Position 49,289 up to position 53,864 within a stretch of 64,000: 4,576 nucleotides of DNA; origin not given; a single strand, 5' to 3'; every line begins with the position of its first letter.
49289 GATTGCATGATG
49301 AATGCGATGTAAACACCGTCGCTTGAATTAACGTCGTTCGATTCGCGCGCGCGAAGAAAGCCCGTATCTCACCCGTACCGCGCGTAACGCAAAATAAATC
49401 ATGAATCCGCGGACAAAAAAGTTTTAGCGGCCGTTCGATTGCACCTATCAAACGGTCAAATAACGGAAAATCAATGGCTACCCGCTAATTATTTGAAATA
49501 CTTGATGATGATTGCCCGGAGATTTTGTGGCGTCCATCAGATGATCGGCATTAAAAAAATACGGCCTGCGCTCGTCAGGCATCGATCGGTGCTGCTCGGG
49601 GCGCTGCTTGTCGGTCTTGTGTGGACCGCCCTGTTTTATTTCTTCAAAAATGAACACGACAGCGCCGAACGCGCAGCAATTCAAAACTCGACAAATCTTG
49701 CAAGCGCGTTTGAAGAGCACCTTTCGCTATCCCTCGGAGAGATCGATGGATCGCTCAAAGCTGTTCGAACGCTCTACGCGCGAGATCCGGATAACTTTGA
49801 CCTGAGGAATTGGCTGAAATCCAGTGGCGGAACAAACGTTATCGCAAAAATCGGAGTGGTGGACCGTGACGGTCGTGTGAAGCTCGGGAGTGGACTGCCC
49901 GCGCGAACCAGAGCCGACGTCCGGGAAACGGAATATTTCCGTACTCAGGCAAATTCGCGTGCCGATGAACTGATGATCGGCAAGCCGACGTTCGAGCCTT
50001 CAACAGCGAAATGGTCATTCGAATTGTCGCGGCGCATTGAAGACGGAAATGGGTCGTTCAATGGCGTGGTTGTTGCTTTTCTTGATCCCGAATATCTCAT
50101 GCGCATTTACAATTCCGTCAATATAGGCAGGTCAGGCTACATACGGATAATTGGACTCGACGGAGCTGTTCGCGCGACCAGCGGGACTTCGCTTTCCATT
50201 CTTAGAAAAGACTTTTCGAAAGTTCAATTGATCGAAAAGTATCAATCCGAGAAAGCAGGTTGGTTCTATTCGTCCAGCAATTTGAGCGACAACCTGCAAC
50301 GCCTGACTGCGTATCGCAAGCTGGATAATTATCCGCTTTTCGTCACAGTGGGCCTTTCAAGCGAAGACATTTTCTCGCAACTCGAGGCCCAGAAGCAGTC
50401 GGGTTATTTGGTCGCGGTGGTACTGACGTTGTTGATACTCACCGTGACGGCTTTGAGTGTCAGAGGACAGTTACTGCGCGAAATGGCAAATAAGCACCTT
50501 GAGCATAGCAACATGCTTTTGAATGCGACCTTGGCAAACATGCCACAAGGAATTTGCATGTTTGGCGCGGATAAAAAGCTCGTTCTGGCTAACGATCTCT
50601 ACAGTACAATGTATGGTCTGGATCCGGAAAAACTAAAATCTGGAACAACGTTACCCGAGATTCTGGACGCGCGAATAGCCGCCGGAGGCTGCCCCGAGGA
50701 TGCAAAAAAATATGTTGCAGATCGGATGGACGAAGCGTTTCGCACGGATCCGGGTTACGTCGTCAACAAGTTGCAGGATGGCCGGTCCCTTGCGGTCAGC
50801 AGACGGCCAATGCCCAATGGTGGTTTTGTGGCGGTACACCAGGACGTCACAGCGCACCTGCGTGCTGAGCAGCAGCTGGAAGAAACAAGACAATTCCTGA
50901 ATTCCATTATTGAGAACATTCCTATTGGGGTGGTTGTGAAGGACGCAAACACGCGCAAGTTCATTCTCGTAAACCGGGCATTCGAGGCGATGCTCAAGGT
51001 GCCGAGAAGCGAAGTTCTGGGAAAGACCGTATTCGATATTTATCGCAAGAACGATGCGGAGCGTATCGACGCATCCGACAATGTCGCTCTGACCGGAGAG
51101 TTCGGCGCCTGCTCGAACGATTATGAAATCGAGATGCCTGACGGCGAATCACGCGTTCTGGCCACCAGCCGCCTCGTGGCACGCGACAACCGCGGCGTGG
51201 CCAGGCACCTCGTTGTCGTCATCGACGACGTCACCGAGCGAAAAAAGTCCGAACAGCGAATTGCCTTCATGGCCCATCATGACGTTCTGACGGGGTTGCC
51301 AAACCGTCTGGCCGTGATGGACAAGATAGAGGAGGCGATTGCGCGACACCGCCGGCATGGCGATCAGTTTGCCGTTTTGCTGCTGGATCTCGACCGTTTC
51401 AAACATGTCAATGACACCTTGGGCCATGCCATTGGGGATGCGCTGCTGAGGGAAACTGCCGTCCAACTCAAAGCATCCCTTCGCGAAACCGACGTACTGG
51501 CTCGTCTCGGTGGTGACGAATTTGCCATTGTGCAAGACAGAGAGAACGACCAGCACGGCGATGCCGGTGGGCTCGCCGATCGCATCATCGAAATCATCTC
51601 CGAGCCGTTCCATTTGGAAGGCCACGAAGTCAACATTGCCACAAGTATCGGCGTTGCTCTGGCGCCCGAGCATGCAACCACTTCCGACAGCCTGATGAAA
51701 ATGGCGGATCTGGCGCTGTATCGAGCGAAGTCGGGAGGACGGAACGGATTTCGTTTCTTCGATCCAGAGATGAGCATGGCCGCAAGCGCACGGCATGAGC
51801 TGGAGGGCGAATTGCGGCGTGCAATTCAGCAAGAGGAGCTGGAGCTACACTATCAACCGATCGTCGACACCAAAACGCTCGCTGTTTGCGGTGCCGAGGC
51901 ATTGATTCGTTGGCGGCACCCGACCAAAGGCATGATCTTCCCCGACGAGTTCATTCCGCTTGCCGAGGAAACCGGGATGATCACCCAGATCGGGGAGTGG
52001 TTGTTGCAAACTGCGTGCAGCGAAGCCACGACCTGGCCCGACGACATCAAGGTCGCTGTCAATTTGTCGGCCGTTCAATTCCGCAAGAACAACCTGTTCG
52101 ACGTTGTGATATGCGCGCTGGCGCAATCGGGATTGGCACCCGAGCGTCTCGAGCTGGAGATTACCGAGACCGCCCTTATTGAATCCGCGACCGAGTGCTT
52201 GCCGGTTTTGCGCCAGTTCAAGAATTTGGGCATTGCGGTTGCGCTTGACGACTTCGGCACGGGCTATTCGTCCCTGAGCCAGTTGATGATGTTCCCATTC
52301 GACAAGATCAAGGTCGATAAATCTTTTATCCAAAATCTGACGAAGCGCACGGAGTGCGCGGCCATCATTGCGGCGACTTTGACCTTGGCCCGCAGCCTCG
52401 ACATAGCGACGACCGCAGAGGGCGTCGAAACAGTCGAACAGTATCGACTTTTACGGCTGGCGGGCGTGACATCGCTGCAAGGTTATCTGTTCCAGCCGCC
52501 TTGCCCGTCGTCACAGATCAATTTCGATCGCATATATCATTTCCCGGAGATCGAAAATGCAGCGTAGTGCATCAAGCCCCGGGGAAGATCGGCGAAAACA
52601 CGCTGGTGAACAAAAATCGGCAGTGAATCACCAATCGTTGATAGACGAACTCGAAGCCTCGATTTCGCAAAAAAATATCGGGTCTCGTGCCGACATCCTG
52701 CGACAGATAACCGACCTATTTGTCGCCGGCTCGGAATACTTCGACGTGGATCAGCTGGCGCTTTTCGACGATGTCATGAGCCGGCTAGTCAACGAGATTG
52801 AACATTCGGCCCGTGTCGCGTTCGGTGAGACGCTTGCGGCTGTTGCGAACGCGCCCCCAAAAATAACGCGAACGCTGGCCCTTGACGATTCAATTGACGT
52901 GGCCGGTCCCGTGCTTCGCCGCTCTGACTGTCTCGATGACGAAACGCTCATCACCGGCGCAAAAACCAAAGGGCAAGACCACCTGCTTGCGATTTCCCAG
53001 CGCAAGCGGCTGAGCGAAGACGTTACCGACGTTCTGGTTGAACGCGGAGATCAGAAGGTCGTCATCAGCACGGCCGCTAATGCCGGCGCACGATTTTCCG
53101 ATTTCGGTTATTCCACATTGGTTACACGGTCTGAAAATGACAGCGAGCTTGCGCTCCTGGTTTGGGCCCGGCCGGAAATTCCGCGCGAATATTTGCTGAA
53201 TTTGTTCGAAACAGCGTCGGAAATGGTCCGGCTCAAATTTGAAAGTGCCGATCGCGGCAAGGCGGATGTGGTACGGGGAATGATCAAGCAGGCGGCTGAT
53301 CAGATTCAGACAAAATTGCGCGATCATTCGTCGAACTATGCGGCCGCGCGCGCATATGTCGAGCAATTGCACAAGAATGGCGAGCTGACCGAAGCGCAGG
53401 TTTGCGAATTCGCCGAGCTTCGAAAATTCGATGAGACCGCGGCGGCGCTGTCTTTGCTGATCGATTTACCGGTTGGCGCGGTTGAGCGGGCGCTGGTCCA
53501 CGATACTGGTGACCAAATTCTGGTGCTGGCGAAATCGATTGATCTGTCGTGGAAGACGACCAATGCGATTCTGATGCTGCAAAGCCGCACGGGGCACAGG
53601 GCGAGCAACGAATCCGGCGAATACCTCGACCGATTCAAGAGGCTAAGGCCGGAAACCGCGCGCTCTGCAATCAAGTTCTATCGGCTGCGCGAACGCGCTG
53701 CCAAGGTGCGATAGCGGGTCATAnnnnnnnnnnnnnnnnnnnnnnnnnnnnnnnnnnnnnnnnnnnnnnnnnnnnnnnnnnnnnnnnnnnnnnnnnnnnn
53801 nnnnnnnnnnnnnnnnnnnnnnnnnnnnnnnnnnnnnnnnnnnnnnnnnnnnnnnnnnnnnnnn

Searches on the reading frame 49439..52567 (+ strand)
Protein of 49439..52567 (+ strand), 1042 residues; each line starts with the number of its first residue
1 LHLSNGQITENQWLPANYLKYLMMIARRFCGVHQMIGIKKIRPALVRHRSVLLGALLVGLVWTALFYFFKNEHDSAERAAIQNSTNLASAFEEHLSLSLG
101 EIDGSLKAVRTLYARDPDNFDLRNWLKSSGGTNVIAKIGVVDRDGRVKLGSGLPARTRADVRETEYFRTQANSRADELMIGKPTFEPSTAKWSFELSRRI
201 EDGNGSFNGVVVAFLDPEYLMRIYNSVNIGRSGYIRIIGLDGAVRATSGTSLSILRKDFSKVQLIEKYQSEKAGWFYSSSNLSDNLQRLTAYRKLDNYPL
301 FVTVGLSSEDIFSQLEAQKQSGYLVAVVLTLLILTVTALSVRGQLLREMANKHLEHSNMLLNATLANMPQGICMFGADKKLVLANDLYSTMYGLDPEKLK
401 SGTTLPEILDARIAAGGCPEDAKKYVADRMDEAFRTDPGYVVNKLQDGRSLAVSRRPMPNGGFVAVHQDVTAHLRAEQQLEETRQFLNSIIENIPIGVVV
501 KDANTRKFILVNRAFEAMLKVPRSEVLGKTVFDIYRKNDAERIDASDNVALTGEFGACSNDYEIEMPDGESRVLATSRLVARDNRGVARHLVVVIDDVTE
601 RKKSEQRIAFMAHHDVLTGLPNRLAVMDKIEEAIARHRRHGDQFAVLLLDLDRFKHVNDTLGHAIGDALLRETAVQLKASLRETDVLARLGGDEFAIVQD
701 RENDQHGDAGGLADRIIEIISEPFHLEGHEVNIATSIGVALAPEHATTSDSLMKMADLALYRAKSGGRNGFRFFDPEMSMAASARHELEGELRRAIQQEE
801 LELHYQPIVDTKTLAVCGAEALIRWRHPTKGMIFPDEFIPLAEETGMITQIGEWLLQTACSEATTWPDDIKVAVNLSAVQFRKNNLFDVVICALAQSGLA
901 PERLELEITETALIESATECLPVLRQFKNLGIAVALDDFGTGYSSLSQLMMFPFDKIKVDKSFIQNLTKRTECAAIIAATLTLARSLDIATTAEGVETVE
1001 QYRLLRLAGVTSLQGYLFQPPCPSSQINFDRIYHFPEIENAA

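Call 46: search_protein_families(library=pfam, proteins=[window:49439-52567:+], max_evalue=0.001)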
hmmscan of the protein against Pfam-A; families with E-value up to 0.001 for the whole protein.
window:49439-52567:+ (1042 aa): 9 families
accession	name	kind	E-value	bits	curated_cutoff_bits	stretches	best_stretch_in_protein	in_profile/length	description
PF00563.25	EAL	-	4.7e-72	242.6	31.3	1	791-1021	3-236/236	EAL domain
PF00990.26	GGDEF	-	4.6e-47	160.2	23.8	1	612-769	1-160/161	Diguanylate cyclase, GGDEF domain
PF12860.13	PAS_7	-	5.1e-35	120.5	27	2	365-478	1-115/115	PAS fold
PF08448.16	PAS_4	-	9.8e-16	58.4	23.1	1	492-602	2-109/110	PAS fold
PF13188.13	PAS_8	-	1.9e-12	47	21.8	1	486-535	2-50/65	PAS domain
PF02743.24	dCache_1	-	1.5e-11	44.8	45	1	133-302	66-237/240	Cache domain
PF00989.32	PAS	-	3.1e-10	40.5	22.6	1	486-598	2-113/113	PAS fold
PF13426.13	PAS_9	-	3.2e-08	34.2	27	1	497-600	3-103/103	PAS domain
PF22588.2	dCache_1_like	-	1e-05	26.1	27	1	218-304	2-88/89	Histidine kinase sensor domain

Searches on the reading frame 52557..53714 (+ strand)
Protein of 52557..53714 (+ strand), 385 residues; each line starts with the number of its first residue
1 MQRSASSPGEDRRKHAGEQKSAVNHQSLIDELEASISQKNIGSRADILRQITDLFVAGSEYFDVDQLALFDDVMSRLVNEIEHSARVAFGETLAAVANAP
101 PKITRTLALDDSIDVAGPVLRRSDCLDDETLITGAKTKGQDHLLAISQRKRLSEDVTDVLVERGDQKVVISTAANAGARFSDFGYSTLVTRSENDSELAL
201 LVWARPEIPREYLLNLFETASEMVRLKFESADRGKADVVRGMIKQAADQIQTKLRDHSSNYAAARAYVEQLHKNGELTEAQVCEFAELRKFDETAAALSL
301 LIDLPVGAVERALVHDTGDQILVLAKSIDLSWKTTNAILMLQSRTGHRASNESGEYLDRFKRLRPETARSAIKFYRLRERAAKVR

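Call 82: search_protein_families(library=pfam, proteins=[window:52557-53714:+], max_evalue=0.00001)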
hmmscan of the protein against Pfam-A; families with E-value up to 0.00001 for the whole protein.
window:52557-53714:+ (385 aa): 1 family
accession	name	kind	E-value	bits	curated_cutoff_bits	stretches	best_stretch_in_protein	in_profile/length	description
PF10098.14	DUF2336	-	1.8e-69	234.5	34.6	1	115-371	1-260/262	Uncharacterised protein conserved in bacteria (DUF2336)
